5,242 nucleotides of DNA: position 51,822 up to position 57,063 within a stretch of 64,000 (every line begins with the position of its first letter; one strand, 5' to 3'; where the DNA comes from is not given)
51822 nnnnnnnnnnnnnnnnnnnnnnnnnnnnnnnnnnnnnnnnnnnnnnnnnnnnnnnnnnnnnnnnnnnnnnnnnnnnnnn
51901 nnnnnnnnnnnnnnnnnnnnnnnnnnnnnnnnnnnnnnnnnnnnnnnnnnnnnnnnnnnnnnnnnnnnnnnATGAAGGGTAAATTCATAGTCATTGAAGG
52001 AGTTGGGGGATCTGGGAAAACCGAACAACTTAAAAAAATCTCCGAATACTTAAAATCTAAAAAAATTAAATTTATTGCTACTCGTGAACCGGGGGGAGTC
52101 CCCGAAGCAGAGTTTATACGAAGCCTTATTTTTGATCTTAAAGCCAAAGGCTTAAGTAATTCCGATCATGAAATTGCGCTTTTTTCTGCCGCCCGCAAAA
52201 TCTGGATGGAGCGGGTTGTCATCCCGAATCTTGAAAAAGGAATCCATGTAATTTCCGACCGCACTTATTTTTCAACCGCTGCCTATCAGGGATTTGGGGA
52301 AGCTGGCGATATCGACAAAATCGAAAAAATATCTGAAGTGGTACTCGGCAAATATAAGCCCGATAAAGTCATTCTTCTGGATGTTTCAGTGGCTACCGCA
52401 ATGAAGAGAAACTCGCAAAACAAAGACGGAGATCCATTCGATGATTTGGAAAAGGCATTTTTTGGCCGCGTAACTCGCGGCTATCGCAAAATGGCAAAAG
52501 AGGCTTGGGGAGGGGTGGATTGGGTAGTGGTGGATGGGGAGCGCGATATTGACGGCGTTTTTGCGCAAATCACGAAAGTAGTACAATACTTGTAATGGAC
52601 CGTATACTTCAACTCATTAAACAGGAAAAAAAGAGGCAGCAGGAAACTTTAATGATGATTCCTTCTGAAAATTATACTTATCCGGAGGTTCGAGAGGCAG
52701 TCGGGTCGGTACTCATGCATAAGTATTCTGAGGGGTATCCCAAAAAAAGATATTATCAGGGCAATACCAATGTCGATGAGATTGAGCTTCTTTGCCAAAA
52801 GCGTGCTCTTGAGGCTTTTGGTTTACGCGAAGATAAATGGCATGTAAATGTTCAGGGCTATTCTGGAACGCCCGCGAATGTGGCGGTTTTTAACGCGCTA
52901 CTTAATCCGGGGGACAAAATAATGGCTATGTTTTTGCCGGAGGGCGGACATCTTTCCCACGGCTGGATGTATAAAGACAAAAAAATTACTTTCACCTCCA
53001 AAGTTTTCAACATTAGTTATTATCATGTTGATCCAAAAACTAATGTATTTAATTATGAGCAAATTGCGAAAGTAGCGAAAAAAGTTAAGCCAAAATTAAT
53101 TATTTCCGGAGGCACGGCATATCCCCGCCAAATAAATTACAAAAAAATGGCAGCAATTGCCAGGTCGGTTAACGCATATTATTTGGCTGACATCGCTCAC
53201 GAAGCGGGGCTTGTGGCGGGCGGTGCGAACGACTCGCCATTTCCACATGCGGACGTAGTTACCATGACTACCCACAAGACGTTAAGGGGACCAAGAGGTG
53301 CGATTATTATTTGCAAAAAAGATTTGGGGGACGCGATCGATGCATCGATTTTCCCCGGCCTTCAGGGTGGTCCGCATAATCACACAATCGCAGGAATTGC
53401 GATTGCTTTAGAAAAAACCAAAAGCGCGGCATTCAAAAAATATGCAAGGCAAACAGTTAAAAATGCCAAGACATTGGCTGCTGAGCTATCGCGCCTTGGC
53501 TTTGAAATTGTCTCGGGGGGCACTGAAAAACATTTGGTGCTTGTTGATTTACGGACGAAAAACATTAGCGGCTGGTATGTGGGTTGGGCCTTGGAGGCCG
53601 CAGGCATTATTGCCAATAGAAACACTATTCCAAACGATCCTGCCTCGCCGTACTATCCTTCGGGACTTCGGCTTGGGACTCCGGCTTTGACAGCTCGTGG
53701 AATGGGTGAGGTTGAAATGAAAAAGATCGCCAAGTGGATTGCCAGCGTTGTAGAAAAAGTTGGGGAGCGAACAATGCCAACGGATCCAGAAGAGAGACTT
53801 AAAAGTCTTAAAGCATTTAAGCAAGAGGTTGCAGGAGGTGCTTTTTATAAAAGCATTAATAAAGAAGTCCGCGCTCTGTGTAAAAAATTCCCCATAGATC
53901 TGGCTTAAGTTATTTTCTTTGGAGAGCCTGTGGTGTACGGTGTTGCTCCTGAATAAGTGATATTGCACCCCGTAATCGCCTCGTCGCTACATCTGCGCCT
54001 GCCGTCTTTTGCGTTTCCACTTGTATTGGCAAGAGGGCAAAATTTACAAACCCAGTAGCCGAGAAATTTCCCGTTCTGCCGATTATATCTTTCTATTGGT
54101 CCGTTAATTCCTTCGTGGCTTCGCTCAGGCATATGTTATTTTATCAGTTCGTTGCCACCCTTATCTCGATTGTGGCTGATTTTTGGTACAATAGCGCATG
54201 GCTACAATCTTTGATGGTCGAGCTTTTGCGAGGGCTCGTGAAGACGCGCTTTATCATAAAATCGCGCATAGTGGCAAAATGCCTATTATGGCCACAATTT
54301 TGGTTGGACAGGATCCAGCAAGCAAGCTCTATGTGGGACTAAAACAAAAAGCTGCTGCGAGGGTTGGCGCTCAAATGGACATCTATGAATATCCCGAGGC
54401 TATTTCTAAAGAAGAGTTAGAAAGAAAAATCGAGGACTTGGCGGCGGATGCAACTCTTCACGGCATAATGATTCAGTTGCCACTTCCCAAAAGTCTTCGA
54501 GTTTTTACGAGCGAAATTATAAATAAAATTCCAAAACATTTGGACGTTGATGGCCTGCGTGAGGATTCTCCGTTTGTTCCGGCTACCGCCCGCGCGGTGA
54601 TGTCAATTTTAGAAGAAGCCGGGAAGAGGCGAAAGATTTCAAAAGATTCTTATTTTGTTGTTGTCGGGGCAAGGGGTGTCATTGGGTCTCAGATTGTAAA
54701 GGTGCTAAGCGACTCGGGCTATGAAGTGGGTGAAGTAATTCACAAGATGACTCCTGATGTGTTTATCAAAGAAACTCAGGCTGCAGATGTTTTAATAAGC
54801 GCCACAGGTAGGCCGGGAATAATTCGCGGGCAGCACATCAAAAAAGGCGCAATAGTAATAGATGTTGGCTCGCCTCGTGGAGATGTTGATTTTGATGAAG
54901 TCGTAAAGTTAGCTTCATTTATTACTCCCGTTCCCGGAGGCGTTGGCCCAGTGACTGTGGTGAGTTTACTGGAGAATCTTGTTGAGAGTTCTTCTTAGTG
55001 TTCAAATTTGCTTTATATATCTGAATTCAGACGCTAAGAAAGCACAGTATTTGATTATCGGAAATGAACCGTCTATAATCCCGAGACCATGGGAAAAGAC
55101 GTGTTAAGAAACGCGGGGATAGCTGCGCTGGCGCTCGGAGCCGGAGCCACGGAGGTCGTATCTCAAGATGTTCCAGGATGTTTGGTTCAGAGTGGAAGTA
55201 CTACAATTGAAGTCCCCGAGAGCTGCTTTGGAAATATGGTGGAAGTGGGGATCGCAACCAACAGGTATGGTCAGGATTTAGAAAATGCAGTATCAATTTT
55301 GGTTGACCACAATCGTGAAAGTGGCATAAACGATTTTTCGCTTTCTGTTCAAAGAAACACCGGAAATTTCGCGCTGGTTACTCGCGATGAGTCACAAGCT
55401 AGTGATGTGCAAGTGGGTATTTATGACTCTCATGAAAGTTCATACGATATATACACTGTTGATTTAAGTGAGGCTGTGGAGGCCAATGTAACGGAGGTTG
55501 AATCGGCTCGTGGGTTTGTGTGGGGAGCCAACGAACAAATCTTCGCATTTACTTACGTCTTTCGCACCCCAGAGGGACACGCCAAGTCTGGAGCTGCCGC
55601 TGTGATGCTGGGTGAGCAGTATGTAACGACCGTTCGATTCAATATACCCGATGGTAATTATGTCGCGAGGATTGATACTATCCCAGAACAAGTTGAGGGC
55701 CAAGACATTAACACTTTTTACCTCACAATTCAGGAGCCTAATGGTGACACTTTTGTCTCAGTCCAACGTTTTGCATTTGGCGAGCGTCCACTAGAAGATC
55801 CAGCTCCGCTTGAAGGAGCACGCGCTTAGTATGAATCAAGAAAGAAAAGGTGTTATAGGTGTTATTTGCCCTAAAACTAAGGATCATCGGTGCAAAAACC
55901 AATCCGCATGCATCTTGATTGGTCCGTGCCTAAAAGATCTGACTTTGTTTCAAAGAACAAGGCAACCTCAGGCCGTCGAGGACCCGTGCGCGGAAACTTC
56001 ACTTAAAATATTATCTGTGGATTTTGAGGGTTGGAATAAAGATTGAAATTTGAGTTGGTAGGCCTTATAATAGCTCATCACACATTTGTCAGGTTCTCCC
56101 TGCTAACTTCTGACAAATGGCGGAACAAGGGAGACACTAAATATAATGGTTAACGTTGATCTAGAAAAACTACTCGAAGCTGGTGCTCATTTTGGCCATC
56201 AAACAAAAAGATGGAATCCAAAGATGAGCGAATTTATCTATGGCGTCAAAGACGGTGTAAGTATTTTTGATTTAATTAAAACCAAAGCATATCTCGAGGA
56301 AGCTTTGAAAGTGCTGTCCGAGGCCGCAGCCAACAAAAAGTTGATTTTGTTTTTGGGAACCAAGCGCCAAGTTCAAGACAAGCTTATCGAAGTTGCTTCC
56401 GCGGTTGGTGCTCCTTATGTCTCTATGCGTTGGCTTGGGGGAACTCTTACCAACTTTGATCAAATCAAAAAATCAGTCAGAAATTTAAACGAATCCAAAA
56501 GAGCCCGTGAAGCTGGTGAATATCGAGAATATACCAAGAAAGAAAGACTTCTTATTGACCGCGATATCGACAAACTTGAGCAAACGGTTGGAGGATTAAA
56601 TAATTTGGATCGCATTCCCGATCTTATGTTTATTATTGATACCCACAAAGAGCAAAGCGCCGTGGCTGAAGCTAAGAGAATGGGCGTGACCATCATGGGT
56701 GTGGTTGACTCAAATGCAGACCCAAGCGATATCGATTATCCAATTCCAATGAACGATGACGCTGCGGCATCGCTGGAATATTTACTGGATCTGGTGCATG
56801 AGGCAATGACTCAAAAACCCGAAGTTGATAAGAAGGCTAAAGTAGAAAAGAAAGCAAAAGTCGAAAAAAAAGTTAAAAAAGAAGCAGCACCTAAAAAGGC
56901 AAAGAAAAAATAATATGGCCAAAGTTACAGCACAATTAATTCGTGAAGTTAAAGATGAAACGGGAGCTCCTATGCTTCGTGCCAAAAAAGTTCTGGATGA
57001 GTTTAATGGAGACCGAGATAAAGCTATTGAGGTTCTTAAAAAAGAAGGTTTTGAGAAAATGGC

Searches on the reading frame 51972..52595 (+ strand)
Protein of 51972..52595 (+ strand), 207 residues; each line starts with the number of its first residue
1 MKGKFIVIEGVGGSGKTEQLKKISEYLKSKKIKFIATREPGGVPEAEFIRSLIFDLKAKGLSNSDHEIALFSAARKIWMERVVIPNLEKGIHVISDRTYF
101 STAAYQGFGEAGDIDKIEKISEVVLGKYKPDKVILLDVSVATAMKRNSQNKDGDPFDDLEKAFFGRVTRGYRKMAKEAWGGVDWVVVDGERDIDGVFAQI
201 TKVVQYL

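Call 15: search_protein_families(library=pfam, proteins=[window:51972-52595:+], max_evalue=0.001)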
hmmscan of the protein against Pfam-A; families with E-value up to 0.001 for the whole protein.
window:51972-52595:+ (207 aa): 2 families
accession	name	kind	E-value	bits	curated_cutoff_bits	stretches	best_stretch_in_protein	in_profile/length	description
PF02223.23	Thymidylate_kin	-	5.8e-37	127.6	27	1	8-200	1-185/185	Thymidylate kinase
PF13207.12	AAA_17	-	0.00011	22.9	27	0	10-29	2-21/136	AAA domain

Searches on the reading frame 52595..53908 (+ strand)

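Call 15: search_protein_families(library=pfam, proteins=[window:52595-53908:+], max_evalue=0.001)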
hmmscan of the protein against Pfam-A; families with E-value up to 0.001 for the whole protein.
window:52595-53908:+ (437 aa): 3 families
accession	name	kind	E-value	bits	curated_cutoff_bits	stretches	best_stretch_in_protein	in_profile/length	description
PF00464.25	SHMT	-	1.2e-154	515.1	27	1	3-382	7-399/399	Serine hydroxymethyltransferase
PF00155.27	Aminotran_1_2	-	0.0001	22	19.7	1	84-367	67-351/361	Aminotransferase class I and II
PF01212.27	Beta_elim_lyase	-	0.00022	21.1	27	1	90-311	55-243/288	Beta-eliminating lyase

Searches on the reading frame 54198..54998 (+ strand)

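Call 15: search_protein_families(library=pfam, proteins=[window:54198-54998:+], max_evalue=0.001)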
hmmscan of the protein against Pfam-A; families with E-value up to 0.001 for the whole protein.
window:54198-54998:+ (266 aa): 2 families
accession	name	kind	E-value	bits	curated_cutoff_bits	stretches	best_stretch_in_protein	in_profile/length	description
PF02882.25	THF_DHG_CYH_C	-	2.3e-34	118.5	27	1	123-264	12-155/160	Tetrahydrofolate dehydrogenase/cyclohydrolase, NAD(P)-binding domain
PF00763.28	THF_DHG_CYH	-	1.2e-26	93.7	32.8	1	6-118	2-115/115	Tetrahydrofolate dehydrogenase/cyclohydrolase, catalytic domain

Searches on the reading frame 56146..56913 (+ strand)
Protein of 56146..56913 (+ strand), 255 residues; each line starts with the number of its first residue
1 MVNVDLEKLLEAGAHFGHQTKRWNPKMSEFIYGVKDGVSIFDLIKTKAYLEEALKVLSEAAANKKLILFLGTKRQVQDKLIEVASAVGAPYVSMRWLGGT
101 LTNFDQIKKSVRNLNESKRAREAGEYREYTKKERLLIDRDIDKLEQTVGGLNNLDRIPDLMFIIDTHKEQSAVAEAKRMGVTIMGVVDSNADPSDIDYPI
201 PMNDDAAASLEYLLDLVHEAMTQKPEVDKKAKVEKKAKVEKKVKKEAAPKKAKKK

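Call 15: search_protein_families(library=pfam, proteins=[window:56146-56913:+], max_evalue=0.001)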
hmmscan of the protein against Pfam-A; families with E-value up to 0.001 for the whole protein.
window:56146-56913:+ (255 aa): 1 family
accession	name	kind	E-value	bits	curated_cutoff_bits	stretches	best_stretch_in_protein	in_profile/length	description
PF00318.25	Ribosomal_S2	-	9e-78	260.9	26.1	1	9-222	1-214/216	Ribosomal protein S2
